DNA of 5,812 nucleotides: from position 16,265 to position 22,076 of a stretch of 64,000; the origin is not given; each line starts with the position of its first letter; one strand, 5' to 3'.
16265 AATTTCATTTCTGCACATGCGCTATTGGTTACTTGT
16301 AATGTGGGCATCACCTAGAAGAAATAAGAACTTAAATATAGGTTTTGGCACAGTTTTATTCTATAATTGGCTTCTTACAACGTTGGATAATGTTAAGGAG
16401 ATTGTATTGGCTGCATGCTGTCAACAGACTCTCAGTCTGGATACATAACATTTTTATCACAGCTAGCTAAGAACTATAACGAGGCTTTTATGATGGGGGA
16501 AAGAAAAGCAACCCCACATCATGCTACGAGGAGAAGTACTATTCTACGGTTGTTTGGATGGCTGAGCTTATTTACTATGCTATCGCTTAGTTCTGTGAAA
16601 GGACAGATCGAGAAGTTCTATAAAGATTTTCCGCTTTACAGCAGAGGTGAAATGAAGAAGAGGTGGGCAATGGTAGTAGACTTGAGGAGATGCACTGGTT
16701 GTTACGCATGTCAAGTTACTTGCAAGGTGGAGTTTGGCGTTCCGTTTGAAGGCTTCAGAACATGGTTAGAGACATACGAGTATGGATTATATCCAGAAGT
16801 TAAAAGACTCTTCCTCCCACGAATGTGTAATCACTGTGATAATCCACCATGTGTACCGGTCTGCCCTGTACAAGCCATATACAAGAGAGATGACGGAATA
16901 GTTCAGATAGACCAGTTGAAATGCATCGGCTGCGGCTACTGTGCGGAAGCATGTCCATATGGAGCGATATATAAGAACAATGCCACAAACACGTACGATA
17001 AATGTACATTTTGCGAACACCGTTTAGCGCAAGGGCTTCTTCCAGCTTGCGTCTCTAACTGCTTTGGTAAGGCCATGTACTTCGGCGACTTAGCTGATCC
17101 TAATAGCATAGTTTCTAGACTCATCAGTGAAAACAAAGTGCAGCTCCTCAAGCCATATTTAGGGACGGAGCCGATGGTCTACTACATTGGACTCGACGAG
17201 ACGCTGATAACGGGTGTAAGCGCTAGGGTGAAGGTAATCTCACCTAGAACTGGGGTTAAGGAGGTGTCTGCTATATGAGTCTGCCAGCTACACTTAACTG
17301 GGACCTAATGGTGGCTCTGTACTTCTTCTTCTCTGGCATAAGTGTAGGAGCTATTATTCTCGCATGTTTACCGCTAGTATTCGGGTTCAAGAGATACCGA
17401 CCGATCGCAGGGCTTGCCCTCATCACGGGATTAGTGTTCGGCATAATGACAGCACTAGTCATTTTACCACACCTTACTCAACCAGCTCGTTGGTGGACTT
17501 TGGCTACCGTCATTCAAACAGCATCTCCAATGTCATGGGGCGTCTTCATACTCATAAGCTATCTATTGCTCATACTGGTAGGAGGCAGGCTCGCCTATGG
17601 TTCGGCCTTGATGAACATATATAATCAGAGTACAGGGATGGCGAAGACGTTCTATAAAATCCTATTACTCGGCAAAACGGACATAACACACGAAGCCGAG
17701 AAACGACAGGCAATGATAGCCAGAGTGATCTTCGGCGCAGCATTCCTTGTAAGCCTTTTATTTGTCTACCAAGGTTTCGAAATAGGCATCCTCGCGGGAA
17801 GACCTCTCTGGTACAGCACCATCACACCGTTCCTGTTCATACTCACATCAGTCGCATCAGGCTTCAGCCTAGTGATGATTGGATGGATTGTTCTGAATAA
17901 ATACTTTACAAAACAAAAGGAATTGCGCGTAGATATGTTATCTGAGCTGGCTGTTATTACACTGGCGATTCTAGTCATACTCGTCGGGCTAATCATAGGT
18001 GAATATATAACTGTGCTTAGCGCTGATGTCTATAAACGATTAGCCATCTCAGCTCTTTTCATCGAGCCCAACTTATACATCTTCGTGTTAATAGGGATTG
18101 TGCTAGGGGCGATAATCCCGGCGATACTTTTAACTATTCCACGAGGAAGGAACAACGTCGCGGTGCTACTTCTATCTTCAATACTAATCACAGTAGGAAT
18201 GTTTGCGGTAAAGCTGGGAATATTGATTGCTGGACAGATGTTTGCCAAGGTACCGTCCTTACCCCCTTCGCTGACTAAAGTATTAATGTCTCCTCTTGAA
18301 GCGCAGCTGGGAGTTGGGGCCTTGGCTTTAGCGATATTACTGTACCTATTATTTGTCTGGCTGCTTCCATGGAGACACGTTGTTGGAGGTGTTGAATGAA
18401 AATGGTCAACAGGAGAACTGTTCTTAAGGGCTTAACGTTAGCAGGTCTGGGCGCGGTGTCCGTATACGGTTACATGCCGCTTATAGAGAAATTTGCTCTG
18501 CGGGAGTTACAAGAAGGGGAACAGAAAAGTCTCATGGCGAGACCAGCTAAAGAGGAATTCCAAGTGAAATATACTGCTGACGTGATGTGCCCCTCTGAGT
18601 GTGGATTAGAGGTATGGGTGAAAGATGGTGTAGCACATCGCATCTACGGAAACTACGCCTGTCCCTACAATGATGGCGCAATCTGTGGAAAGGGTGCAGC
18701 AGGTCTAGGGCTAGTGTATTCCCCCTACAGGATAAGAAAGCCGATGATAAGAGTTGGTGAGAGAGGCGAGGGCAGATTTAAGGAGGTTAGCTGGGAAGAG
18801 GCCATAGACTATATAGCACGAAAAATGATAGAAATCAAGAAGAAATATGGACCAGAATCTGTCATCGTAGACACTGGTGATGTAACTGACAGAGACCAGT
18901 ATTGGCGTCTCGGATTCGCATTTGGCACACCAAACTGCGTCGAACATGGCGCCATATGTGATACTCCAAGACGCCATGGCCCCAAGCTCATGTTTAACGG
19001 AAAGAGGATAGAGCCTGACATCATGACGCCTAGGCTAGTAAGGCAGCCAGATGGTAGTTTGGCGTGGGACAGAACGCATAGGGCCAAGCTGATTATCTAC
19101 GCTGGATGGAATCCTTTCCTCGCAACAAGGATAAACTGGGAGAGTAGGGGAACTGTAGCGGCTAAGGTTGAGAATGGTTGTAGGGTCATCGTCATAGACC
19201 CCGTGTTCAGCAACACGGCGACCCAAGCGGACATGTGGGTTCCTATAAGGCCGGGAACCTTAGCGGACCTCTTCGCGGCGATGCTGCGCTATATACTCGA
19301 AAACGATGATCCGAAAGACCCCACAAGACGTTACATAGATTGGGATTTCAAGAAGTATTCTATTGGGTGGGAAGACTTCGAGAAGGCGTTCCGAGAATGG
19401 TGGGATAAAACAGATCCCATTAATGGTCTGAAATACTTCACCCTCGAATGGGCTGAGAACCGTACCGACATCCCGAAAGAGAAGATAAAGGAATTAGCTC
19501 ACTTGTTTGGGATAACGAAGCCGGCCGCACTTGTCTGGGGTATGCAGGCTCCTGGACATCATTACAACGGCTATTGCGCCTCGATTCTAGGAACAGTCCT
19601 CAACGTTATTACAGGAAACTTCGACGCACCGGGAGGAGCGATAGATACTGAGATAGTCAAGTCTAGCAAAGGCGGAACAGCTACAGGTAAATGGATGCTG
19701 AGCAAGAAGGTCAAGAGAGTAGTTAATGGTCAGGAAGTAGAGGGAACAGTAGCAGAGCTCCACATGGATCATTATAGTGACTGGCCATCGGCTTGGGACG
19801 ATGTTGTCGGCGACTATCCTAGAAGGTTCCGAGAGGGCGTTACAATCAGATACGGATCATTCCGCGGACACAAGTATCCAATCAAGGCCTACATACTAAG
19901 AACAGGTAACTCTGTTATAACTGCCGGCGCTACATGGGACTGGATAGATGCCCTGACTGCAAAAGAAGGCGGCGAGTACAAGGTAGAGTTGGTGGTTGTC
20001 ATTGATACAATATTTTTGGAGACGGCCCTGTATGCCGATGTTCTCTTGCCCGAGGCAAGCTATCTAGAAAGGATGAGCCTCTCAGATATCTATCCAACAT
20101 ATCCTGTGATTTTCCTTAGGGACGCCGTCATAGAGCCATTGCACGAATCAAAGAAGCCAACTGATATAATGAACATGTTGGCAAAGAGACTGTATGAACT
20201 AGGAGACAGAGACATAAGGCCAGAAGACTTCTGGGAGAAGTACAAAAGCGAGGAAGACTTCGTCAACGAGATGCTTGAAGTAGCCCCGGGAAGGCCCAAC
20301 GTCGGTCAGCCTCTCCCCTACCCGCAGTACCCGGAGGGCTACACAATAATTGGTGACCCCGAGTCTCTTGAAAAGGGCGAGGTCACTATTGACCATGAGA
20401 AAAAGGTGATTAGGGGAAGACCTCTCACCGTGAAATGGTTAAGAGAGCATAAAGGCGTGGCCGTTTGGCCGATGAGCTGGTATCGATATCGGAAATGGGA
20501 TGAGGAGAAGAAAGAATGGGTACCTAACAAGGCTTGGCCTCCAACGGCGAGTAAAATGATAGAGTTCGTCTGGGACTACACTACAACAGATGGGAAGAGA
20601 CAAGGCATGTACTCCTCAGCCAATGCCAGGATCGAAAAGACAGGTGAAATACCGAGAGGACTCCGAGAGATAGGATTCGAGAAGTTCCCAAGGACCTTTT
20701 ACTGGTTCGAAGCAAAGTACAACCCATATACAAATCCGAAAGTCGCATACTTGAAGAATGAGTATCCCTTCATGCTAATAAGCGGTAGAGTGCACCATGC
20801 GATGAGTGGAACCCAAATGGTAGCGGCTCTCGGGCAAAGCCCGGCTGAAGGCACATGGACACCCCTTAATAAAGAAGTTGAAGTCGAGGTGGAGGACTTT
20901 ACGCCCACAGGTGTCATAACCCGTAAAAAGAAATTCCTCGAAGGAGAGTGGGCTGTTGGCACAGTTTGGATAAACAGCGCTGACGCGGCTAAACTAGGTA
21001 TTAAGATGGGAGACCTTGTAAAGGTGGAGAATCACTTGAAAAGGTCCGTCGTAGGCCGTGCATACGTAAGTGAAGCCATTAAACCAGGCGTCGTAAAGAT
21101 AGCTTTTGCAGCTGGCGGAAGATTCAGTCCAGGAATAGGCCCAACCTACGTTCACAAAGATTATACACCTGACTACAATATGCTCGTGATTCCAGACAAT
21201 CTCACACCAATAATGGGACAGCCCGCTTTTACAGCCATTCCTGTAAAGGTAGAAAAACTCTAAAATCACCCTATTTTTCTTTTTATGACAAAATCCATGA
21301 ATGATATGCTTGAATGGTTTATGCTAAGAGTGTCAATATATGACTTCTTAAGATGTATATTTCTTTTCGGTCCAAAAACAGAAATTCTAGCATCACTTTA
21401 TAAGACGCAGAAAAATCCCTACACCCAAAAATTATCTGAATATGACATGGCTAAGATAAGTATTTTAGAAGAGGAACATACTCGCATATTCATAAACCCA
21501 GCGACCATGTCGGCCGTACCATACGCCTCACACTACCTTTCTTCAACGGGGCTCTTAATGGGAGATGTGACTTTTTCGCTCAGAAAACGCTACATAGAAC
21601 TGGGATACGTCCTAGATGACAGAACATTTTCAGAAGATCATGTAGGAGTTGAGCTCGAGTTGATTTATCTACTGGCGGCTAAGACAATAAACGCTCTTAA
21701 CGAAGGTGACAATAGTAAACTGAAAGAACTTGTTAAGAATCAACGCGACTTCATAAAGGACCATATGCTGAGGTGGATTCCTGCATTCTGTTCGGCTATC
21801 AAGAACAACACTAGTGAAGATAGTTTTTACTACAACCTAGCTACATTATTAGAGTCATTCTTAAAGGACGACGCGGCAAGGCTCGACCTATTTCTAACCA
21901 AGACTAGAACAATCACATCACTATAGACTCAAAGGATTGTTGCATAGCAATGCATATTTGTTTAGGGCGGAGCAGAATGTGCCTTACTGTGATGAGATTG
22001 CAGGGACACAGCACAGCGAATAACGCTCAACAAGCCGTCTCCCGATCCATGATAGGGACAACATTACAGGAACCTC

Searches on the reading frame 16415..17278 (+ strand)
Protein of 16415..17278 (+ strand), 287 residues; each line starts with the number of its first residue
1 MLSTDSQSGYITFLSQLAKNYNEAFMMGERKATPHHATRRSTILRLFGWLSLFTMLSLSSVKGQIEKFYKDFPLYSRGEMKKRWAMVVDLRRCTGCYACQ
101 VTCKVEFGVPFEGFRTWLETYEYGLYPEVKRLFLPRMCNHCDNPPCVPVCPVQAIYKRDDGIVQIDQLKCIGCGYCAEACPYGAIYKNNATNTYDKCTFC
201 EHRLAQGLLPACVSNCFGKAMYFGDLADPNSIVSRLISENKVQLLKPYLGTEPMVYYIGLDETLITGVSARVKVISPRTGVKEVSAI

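Call 10: search_protein_families(library=pfam, proteins=[window:16415-17278:+], max_evalue=0.01)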
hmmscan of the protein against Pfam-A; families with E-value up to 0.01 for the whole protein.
window:16415-17278:+ (287 aa): 14 families
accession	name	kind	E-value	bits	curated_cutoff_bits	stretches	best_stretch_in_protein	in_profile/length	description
PF13247.11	Fer4_11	-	4.6e-30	104.2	26.2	1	130-225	2-99/100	4Fe-4S dicluster domain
PF12838.12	Fer4_7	-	6.8e-13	49.3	27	2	138-184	2-52/52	4Fe-4S dicluster domain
PF00037.32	Fer4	-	1.3e-11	44.2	21.1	1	163-186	1-24/24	4Fe-4S binding domain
PF13187.11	Fer4_9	-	5.6e-11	42.7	27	3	137-185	1-52/52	4Fe-4S dicluster domain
PF12837.12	Fer4_6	-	7e-11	42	25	1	162-185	1-24/24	4Fe-4S binding domain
PF12797.12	Fer4_2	-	6.9e-10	38.7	24.5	2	163-182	3-22/22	4Fe-4S binding domain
PF13237.11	Fer4_10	-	7.3e-10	39.1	25.5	2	135-181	6-53/53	4Fe-4S dicluster domain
PF25160.1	LdpA_Fe-S-bd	-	1.1e-07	32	27.6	1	141-188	5-46/49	LdpA Fe-S cluster-binding domain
PF13484.11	Fer4_16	-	2.7e-06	28.5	30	1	169-197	1-29/66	4Fe-4S double cluster binding domain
PF14697.11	Fer4_21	-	7.8e-06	26.4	35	2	137-185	7-57/59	4Fe-4S dicluster domain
PF13183.11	Fer4_8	-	3.1e-05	24.9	27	0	89-105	50-66/68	4Fe-4S dicluster domain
PF13534.11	Fer4_17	-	7.9e-05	23.6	22.2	0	169-199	1-31/61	4Fe-4S dicluster domain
PF12798.12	Fer4_3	-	0.00014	22.8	27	1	170-184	1-15/15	4Fe-4S binding domain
PF13459.11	Fer4_15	-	0.0038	18.3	22.4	0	163-181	1-19/66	4Fe-4S single cluster domain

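Call 103: search_protein_families(library=ncbifam, proteins=[window:16415-17278:+], max_evalue=0.00001)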
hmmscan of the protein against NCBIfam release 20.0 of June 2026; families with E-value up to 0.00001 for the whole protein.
window:16415-17278:+ (287 aa): 41 families (the best 25 are shown)
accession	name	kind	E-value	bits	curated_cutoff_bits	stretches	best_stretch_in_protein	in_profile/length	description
NF011569.0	PRK14993.1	equivalog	8e-77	258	416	1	73-272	33-236/244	tetrathionate reductase subunit TtrB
NF045797.1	DsrO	equivalog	1.7e-57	194.5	200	1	77-258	37-234/235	sulfate reduction electron transfer complex DsrMKJOP subunit DsrO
NF041715.1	arsenate_red_ArrB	equivalog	9.9e-52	175.8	450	2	83-191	2-110/233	arsenate respiratory reductase iron-sulfur subunit ArrB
TIGR03149.1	cyt_nit_nrfC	equivalog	2.9e-49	167.4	377.6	1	77-260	32-218/225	cytochrome c nitrite reductase Fe-S protein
TIGR03478.1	DMSO_red_II_bet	subfamily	1.4e-42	145.8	480.7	1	116-258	109-253/321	DMSO reductase family type II enzyme, iron-sulfur subunit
NF042979.1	EthbenzDh_ebdB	equivalog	4.6e-37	127.7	740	1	116-259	131-276/354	ethylbenzene dehydrogenase subunit beta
TIGR02951.1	DMSO_dmsB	equivalog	6.2e-35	120.6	214.1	1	86-227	4-154/161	DMSO/selenate family reductase complex B subunit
NF041782.1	mnquin_red_QrcC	equivalog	1e-32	113.7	400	2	84-189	1-120/239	menaquinone reductase iron-sulfur cluster-binding subunit QrcC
TIGR01660.1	narH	equivalog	2.6e-29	102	524.05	1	123-240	168-287/492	nitrate reductase subunit beta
NF038355.1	FDH3_beta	equivalog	1.4e-27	96.8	240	1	85-200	4-121/180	formate dehydrogenase FDH3 subunit beta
NF008134.0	PRK10882.1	equivalog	3.2e-24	85.6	263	1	133-228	108-210/329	hydrogenase 2 operon protein HybA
TIGR01582.1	FDH-beta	equivalog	1.6e-23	83.2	334.7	1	136-233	91-189/283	formate dehydrogenase subunit beta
NF045715.1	sulf_resp_HmcB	equivalog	3.2e-23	82.3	420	1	85-237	38-209/307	sulfate respiration complex iron-sulfur protein HmcB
NF009408.0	PRK12769.1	equivalog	1.8e-18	66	1003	1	87-222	6-143/659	formate-dependent uric acid utilization protein AegA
NF009451.0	PRK12809.1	equivalog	1.9e-18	66.1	1154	1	87-225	6-138/639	formate-dependent uric acid utilization protein YgfT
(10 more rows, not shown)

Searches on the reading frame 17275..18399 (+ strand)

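Call 10: search_protein_families(library=pfam, proteins=[window:17275-18399:+], max_evalue=0.01)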
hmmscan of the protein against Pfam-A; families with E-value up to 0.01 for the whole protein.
window:17275-18399:+ (374 aa): 1 family
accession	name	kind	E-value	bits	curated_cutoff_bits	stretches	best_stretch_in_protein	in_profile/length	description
PF03916.19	NrfD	-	6.9e-35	121.6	25.8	1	6-323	8-311/313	Polysulphide reductase, NrfD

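Call 103: search_protein_families(library=ncbifam, proteins=[window:17275-18399:+], max_evalue=0.00001)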
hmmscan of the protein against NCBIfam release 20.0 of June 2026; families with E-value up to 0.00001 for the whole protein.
window:17275-18399:+ (374 aa): 4 families
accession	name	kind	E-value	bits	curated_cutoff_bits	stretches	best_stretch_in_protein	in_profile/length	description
TIGR03148.1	cyt_nit_nrfD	equivalog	2.6e-19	69.7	347.6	1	6-322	7-313/316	cytochrome c nitrite reductase subunit NrfD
NF011568.0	PRK14992.1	equivalog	2.5e-11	43.5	314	1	3-325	13-293/341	tetrathionate reductase subunit TtrC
NF008133.1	PRK10881.1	equivalog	9.2e-08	31.9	450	1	20-365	62-372/377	Ni/Fe-hydrogenase cytochrome b subunit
NF045798.1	DsrP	equivalog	5.6e-06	26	350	0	6-108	46-144/346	sulfate reduction electron transfer complex DsrMKJOP subunit DsrP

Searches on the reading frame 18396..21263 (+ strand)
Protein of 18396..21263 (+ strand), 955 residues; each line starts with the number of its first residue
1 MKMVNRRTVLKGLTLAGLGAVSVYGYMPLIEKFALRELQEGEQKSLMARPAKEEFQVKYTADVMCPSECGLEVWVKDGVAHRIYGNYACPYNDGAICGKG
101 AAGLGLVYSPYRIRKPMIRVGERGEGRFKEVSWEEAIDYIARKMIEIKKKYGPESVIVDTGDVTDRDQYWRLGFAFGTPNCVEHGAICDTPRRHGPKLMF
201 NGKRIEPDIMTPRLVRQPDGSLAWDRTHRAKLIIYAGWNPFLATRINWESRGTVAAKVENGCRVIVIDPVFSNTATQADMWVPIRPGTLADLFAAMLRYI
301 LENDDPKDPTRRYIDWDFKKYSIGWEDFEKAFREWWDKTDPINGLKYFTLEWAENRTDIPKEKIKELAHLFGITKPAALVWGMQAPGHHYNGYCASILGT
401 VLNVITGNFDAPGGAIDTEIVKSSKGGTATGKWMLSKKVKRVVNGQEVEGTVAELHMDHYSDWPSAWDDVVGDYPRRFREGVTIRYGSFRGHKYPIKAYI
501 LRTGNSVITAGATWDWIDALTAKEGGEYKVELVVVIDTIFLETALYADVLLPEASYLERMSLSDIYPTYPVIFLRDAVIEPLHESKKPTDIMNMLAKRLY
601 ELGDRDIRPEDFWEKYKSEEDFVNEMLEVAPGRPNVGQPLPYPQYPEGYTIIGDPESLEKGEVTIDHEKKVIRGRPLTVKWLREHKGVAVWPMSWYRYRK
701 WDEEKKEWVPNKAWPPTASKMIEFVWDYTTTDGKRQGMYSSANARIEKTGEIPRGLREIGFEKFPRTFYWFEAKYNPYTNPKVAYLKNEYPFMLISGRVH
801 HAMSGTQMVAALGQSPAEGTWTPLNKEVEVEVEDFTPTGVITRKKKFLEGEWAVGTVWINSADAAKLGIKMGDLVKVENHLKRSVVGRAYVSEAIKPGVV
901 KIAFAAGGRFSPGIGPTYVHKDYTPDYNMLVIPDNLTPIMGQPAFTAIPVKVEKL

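Call 10: search_protein_families(library=pfam, proteins=[window:18396-21263:+], max_evalue=0.01)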
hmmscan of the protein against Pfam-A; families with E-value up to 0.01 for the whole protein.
window:18396-21263:+ (955 aa): 3 families
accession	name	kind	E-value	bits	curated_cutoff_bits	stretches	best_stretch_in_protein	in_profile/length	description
PF00384.28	Molybdopterin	-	1.1e-31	110.6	24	1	112-598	1-353/353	Molybdopterin oxidoreductase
PF01568.27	Molydop_binding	-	1.1e-14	54.8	26.8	1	843-947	17-108/110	Molydopterin dinucleotide binding domain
PF04879.21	Molybdop_Fe4S4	-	7.3e-10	39.1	22.7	1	64-109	10-55/55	Molybdopterin oxidoreductase Fe4S4 domain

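Call 103: search_protein_families(library=ncbifam, proteins=[window:18396-21263:+], max_evalue=0.00001)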
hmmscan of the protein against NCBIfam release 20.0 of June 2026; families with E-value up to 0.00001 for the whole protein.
window:18396-21263:+ (955 aa): 25 families
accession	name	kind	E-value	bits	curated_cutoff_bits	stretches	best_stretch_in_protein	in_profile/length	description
NF012032.0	PRK15488.1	equivalog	2.2e-71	240.9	694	1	63-599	49-527/759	thiosulfate reductase PhsA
TIGR02166.1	dmsA_ynfE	subfamily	7.8e-60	202.8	777.7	3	48-162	35-154/794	DMSO/selenate family reductase complex A subunit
TIGR01591.1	Fdh-alpha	equivalog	1.3e-55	188.8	666.25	2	64-416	5-318/672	formate dehydrogenase subunit alpha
TIGR03479.1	DMSO_red_II_alp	subfamily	8.7e-49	166.4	984.75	3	61-163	62-171/913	molybdopterin-dependent oxidoreductase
NF011566.1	PRK14990.1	exception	2.3e-42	145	1600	1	48-599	49-577/814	dimethylsulfoxide reductase subunit A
NF041885.1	selenate_YnfE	exception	3.4e-39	134.3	1675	2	4-159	3-155/805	selenate/tellurate reductase subunit YnfE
NF041714.1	arsenate_red_ArrA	equivalog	2.9e-36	124.9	1600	1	48-603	43-571/848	arsenate respiratory reductase molybdopterin-containing subunit ArrA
NF041884.1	selenate_YnfF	exception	7.5e-36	123.3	1650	1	5-416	2-398/798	selenate/tellurate reductase subunit YnfF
TIGR00509.1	bisC_fam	subfamily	1.2e-30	106.5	1017.55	1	242-600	180-511/772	molybdopterin guanine dinucleotide-containing S/N-oxide reductase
NF041783.2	mnquin_red_QrcB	equivalog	1.2e-30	106.4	440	1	59-164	54-153/695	menaquinone reductase molybdopterin-binding-like subunit QrcB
NF011682.0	PRK15102.1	equivalog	3.4e-27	94.9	909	1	105-599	86-568/829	trimethylamine-N-oxide reductase TorA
NF047855.1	AssmNtatRedNasC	equivalog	6.2e-27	94.2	1100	2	63-169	26-131/708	assimilatory nitrate reductase catalytic subunit NasC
TIGR02164.1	torA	equivalog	2.3e-23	82.2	1465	1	105-599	82-564/824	trimethylamine-N-oxide reductase TorA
TIGR01553.1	formate-DH-alph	equivalog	4.7e-20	71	814.2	2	227-305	219-294/1009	formate dehydrogenase-N subunit alpha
NF011567.1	PRK14991.1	equivalog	2e-19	68.9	1750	1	95-140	139-184/1022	tetrathionate reductase subunit TtrA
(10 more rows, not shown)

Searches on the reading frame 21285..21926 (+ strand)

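Call 10: search_protein_families(library=pfam, proteins=[window:21285-21926:+], max_evalue=0.01)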
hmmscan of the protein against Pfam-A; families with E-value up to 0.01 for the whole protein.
window:21285-21926:+ (213 aa): 1 family
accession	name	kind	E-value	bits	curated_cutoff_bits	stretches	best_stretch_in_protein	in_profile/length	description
PF02613.20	Nitrate_red_del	-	1.2e-24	87.3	22.2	1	54-169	21-135/136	Nitrate reductase delta subunit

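Call 103: search_protein_families(library=ncbifam, proteins=[window:21285-21926:+], max_evalue=0.00001)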
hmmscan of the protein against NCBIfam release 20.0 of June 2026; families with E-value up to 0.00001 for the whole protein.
window:21285-21926:+ (213 aa): 4 families
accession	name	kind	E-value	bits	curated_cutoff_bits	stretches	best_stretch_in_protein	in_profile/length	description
NF003442.0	PRK04976.1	equivalog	1.6e-16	60.9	132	1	50-200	67-208/211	molecular chaperone TorD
TIGR03482.1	DMSO_red_II_cha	subfamily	8.1e-12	45.5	152.3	1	57-200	52-192/197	DMSO reductase family type II enzyme chaperone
NF008632.0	PRK11621.1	equivalog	7.9e-11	42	162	1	59-202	66-194/203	Tat proofreading chaperone DmsD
NF042981.1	EthbenzDh_ebdD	equivalog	1.1e-07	31.8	360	1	65-197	85-212/222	ethylbenzene dehydrogenase subunit delta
